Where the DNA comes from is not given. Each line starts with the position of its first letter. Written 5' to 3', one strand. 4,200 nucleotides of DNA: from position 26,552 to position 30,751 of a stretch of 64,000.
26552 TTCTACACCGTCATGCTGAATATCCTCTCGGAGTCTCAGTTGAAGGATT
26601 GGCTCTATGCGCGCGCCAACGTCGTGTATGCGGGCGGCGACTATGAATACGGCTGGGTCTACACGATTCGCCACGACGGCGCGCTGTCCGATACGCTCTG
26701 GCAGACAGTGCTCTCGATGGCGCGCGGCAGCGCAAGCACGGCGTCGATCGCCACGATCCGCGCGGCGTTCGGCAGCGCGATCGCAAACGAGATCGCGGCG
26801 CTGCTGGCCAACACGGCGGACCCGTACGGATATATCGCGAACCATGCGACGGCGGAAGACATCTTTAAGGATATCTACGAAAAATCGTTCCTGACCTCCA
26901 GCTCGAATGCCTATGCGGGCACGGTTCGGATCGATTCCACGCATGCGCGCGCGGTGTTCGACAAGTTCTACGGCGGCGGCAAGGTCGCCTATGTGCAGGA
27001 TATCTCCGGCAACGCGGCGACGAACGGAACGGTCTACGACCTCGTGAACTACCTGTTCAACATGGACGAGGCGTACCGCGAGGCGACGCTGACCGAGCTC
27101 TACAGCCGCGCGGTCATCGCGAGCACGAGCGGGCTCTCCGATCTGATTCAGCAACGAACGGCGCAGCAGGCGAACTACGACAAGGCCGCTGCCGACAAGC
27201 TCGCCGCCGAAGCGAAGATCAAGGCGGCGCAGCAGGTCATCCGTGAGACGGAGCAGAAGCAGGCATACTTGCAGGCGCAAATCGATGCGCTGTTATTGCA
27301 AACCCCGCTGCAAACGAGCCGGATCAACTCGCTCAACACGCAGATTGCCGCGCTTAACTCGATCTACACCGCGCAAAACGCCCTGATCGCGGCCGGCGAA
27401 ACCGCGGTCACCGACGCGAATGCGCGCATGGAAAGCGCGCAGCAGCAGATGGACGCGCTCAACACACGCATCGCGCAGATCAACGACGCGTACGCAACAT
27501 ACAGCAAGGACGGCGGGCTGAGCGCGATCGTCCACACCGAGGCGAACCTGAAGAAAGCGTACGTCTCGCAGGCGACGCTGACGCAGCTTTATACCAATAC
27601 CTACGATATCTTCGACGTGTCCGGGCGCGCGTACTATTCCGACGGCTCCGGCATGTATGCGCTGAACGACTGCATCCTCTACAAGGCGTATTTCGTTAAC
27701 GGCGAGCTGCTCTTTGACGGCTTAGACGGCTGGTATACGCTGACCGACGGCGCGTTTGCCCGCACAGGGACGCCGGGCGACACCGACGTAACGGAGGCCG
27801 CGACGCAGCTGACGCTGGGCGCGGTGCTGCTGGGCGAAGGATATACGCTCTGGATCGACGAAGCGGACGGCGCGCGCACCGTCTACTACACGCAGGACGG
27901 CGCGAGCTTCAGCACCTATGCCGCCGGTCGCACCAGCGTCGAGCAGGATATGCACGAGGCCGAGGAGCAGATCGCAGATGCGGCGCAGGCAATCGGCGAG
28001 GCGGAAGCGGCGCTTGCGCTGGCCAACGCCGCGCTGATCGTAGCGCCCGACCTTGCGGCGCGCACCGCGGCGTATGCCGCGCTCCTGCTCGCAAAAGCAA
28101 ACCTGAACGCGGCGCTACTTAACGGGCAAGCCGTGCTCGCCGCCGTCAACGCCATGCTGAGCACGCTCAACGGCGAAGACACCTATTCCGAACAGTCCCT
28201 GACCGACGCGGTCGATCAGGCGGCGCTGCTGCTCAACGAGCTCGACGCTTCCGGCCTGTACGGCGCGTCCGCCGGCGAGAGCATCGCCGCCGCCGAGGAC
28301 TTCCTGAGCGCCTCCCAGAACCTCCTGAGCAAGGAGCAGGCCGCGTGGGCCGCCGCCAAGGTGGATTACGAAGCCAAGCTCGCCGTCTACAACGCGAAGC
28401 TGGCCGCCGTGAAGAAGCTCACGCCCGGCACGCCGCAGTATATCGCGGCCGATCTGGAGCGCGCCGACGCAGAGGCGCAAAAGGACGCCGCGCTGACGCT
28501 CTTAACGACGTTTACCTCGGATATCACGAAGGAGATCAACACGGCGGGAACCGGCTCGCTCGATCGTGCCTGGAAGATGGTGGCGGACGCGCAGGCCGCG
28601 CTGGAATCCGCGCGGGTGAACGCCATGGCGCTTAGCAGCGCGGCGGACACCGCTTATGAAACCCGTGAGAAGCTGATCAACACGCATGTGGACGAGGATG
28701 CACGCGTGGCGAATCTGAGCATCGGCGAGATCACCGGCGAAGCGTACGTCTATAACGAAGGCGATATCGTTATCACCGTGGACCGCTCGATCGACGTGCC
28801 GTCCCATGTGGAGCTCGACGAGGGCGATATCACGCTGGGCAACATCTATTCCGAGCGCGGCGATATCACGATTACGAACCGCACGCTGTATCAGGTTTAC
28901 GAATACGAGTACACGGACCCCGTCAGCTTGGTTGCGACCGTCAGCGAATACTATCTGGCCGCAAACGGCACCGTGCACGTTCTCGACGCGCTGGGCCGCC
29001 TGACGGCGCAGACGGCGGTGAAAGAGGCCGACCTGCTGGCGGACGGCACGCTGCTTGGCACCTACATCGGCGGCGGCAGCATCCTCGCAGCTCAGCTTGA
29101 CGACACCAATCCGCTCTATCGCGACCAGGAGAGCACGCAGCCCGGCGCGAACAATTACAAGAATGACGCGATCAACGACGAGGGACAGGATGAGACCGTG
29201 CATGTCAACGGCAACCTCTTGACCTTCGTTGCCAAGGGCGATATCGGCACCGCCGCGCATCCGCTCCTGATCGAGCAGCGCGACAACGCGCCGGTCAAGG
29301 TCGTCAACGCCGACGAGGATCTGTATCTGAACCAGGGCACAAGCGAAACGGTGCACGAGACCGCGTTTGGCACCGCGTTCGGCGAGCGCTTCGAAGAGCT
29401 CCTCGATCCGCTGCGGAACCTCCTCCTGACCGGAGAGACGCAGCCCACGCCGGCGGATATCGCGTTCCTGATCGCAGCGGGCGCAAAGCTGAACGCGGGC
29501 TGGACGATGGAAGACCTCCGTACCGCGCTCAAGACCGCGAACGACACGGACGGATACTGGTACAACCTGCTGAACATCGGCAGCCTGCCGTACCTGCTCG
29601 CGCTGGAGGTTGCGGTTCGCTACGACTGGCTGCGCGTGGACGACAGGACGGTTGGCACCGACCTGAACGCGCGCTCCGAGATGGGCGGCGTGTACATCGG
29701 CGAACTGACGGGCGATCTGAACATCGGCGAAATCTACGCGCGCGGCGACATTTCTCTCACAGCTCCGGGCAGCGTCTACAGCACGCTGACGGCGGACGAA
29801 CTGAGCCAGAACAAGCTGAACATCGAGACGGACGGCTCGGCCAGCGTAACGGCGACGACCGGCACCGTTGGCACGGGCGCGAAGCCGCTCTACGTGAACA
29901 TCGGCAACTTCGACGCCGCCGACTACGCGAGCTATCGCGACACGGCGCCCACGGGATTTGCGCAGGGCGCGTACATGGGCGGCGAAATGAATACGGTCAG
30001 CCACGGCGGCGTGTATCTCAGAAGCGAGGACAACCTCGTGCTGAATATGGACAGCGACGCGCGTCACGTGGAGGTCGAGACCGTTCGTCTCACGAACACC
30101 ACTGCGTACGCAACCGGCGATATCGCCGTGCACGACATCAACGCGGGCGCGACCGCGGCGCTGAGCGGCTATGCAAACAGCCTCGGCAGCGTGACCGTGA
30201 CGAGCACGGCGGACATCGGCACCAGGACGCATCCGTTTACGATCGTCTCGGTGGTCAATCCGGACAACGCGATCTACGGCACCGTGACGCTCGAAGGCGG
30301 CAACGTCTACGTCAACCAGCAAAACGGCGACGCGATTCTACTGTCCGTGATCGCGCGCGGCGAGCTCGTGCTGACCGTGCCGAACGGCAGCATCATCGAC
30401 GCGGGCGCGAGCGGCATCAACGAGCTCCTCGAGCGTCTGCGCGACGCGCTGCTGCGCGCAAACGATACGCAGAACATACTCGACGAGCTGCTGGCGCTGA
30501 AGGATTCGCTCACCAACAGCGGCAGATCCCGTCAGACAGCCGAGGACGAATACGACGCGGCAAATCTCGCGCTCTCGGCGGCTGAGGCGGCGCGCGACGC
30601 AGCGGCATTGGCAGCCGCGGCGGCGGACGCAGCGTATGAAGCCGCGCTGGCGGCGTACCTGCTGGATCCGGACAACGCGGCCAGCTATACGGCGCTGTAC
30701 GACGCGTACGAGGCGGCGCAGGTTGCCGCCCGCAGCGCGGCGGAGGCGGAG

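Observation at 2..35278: Uninterrupted ORF of more than 35 kb that is still open at the window edge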

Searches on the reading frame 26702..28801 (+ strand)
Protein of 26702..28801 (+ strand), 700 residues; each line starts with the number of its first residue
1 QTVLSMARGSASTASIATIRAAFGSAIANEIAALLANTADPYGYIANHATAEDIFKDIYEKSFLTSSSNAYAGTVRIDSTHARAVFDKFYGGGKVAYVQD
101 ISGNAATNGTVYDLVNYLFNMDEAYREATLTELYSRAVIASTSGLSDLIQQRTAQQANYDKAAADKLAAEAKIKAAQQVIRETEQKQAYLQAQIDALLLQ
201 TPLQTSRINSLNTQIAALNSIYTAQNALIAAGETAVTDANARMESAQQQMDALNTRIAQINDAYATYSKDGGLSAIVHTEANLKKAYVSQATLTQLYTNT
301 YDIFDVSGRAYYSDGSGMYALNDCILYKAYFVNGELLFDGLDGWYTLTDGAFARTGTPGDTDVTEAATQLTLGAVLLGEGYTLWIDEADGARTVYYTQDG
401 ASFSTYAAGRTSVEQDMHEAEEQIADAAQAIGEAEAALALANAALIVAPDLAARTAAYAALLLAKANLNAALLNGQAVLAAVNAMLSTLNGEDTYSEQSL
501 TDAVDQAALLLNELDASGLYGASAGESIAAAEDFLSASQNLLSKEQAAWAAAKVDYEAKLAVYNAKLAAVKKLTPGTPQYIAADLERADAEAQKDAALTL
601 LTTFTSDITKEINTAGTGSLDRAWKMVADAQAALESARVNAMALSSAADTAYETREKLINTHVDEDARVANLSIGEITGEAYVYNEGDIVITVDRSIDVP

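Call 34: search_protein_families(library=pfam, proteins=[window:26702-28801:+], max_evalue=5)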
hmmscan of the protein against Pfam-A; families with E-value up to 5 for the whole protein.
window:26702-28801:+ (700 aa): 6 families
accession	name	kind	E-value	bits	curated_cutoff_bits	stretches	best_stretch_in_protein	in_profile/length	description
PF24504.1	Rod_N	-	0.16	11.9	27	1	107-231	9-134/250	Rod, N-terminal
PF05531.17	NPV_P10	-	0.72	10.8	29.8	0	229-262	30-63/75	Nucleopolyhedrovirus P10 protein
PF21112.3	CsgH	-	2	8.9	27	1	380-430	29-78/88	CsgH protein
PF03908.18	Sec20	-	2.9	8.3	27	1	496-546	13-63/92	Sec20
PF00038.26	Filament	-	3.5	7.6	40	1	126-266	44-181/313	Intermediate filament protein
PF14932.11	HAUS-augmin3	-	3.7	7.4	29.4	1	167-295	62-179/260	HAUS augmin-like complex subunit 3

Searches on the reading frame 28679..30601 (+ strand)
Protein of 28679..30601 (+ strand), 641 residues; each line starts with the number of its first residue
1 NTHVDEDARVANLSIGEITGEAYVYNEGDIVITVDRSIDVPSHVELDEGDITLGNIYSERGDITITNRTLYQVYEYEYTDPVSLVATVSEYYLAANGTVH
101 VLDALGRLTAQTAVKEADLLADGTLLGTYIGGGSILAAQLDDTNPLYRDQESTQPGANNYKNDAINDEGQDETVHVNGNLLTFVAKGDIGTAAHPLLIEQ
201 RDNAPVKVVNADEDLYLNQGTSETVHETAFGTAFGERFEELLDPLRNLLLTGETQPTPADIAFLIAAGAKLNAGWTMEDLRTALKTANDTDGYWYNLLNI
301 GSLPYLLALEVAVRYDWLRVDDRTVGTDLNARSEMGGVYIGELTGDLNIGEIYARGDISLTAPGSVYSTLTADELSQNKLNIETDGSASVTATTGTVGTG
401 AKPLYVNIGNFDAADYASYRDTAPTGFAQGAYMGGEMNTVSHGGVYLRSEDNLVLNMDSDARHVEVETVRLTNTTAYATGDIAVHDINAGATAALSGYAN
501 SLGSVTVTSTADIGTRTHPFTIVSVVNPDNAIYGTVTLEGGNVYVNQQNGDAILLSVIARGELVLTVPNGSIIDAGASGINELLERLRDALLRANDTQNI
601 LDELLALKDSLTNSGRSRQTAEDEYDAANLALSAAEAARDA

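Call 34: search_protein_families(library=pfam, proteins=[window:28802-30400:+], max_evalue=5)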
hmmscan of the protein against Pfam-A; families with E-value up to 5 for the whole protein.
window:28802-30400:+ (533 aa): 0 families

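Call 80: find_homologous_proteins(query=window:28679-30601:+, max_evalue=0.001)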
Query window:28679-30601:+ (641 aa): 1 proteins with E <= 0.001 among 8000 candidates.
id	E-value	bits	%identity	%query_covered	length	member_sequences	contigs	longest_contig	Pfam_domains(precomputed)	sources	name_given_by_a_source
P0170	0.0e+0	1178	87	98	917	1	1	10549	-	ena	-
